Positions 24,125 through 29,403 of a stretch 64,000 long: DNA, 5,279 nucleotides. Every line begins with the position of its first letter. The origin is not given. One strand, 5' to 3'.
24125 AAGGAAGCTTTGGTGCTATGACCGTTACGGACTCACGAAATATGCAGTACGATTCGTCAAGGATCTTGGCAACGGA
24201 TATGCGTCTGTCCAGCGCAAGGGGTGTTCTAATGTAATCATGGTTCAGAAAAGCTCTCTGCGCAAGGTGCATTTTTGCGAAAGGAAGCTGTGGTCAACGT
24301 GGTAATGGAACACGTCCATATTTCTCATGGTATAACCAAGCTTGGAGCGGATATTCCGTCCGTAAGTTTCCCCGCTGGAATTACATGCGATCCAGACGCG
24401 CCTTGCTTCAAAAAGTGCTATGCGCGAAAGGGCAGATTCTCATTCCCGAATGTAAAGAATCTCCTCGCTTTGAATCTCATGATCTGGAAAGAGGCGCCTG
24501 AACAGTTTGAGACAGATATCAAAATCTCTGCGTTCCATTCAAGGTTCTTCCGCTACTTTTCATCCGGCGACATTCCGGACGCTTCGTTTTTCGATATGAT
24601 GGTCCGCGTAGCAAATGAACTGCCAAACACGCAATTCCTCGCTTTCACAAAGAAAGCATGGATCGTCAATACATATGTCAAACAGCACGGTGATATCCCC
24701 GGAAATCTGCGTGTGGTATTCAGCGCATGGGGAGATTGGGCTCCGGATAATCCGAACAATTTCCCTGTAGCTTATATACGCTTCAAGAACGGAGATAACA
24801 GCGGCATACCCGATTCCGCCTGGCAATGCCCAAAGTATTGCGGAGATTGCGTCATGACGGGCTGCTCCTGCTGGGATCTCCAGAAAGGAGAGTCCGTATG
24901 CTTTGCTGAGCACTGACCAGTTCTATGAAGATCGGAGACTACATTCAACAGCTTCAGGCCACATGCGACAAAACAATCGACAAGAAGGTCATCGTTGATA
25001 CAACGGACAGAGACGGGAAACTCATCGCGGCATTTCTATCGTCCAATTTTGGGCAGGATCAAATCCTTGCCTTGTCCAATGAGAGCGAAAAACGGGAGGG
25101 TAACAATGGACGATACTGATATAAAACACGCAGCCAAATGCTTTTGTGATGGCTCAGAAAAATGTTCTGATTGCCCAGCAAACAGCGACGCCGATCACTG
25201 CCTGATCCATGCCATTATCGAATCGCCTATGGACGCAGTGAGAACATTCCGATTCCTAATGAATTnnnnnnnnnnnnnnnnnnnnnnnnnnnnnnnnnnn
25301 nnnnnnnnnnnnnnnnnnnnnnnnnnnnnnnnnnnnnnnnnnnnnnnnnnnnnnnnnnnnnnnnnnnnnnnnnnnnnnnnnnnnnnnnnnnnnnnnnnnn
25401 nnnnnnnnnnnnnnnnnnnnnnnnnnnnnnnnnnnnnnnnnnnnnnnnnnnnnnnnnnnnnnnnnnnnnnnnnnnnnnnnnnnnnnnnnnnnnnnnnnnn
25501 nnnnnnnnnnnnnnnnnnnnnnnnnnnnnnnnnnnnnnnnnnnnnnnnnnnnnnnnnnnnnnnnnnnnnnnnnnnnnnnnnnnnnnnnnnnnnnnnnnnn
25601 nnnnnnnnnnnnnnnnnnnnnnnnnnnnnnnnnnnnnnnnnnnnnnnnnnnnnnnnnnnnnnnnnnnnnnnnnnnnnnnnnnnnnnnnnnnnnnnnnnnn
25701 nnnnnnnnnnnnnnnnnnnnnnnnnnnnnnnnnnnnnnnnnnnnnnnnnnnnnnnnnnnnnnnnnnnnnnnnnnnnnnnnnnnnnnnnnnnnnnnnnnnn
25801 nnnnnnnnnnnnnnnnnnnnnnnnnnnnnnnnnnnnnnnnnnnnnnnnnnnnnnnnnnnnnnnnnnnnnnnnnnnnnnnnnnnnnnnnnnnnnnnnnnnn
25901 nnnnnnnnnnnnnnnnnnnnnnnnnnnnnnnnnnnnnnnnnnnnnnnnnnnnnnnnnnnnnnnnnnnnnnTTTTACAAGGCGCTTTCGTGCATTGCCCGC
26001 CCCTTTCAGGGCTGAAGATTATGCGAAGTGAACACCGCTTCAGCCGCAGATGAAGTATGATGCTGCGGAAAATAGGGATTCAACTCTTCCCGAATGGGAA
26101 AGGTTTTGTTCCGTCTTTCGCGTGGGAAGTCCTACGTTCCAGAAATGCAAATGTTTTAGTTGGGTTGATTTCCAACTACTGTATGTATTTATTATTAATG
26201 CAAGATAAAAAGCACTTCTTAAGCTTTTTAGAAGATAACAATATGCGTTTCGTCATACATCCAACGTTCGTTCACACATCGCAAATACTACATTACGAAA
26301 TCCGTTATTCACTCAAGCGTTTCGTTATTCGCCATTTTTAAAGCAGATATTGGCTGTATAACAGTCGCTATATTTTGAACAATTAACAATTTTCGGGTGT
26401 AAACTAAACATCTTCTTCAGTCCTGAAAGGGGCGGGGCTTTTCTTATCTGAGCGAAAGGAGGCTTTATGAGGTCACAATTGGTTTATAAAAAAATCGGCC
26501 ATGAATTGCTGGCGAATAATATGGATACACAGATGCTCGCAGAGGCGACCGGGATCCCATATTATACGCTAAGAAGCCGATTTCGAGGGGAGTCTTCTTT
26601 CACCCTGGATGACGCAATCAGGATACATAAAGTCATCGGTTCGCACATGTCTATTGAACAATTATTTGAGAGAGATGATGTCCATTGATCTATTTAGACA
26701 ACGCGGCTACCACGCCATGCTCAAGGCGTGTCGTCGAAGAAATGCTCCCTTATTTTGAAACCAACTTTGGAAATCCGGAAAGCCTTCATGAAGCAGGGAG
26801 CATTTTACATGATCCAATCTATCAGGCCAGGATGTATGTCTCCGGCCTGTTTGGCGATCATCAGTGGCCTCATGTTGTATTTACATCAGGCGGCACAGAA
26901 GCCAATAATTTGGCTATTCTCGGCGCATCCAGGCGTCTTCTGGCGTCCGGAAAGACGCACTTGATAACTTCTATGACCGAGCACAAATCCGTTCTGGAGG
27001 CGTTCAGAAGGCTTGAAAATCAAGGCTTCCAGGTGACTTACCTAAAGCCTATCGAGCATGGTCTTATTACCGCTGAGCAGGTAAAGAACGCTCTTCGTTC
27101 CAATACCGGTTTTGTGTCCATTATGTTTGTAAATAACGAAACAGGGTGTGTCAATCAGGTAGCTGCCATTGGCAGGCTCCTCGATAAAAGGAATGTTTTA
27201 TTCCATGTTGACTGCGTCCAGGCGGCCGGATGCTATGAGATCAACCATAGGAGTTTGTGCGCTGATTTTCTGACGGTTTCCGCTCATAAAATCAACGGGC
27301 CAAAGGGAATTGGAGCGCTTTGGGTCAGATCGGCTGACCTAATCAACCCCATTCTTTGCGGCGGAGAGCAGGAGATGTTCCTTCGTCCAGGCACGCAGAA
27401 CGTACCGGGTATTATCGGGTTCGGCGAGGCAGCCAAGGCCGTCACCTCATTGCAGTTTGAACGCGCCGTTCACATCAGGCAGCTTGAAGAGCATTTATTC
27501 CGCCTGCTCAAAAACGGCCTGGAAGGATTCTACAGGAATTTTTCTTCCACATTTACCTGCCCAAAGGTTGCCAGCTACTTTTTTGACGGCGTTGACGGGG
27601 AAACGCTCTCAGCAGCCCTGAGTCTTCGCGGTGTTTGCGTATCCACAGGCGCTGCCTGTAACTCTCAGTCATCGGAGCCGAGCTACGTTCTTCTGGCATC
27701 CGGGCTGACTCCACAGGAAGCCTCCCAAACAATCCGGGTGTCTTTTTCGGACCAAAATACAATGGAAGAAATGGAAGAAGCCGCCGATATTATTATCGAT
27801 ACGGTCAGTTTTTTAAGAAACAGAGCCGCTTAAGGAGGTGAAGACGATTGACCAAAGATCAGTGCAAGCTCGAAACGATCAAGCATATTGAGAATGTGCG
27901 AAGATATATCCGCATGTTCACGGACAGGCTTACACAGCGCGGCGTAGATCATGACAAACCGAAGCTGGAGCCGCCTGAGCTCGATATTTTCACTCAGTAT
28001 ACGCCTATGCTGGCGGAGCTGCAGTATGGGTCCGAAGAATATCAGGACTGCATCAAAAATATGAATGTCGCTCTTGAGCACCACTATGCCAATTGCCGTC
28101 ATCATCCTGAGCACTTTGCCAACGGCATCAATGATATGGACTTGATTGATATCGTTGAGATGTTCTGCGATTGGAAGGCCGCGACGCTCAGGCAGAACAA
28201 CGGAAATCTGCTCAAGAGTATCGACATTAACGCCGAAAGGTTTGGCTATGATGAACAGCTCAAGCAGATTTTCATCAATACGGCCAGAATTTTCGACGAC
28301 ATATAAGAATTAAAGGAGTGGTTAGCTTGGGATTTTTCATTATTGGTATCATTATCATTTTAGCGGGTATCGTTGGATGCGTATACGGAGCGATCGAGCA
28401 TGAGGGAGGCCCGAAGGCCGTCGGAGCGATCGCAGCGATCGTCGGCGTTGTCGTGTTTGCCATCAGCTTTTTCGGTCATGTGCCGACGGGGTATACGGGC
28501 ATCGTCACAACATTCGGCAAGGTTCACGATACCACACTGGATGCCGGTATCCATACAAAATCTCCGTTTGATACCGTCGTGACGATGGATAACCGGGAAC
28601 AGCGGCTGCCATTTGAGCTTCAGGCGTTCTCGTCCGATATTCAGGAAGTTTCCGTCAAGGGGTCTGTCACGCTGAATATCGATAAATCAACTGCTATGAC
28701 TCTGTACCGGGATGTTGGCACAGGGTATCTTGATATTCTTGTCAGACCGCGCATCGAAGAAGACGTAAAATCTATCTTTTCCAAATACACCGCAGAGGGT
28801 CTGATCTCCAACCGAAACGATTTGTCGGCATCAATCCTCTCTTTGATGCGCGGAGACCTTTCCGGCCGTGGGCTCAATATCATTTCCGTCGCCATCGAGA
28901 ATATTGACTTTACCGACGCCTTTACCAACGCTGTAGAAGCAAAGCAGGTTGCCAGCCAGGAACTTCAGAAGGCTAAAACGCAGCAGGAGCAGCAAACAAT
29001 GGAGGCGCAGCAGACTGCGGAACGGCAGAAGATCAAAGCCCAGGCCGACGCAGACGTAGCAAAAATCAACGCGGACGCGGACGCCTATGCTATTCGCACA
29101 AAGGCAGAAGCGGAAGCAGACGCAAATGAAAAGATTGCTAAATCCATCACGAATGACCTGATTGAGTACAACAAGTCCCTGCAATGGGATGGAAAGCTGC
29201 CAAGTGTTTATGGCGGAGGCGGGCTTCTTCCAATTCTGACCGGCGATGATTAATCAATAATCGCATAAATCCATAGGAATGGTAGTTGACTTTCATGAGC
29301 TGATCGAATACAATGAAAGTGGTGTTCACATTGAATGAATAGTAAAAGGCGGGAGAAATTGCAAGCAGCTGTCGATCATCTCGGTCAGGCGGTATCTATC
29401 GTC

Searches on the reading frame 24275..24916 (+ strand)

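Call 11: search_protein_families(library=pfam, proteins=[window:24275-24916:+], max_evalue=0.001)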
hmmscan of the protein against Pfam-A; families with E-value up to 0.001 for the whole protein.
window:24275-24916:+ (213 aa): 1 family
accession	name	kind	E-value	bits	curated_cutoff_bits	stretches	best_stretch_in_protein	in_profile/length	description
PF17338.8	GP88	-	2.8e-20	73.6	24.4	1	28-156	24-165/230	Gene product 88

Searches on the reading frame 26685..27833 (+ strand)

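Call 11: search_protein_families(library=pfam, proteins=[window:26685-27833:+], max_evalue=0.001)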
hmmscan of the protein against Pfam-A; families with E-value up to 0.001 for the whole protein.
window:26685-27833:+ (382 aa): 2 families
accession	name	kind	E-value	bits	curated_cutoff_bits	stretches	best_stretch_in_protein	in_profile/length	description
PF00266.25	Aminotran_5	-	1.3e-70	238.7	21.5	1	2-364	1-369/371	Aminotransferase class-V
PF01212.27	Beta_elim_lyase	-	0.00024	21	27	1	62-218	48-214/288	Beta-eliminating lyase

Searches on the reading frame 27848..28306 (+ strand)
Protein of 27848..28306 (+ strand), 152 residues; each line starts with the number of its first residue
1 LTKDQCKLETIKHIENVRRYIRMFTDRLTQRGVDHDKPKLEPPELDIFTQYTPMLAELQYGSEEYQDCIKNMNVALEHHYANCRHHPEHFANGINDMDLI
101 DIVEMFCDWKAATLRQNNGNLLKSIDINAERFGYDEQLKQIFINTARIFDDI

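Call 12: search_protein_families(library=pfam, proteins=[window:27848-28306:+], max_evalue=0.001)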
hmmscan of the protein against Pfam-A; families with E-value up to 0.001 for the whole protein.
window:27848-28306:+ (152 aa): 1 family
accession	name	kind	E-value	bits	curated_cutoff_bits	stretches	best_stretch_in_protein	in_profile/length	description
PF18907.5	DUF5662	-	1.4e-35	122.6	27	1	5-144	4-143/156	Family of unknown function (DUF5662)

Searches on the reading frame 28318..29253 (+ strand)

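Call 11: search_protein_families(library=pfam, proteins=[window:28318-29253:+], max_evalue=0.001)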
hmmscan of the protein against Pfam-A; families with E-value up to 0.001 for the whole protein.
window:28318-29253:+ (311 aa): 1 family
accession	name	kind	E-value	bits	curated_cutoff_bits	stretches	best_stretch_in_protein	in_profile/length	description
PF01145.31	Band_7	-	6e-34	118.1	23.6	1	55-226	3-175/176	SPFH domain / Band 7 family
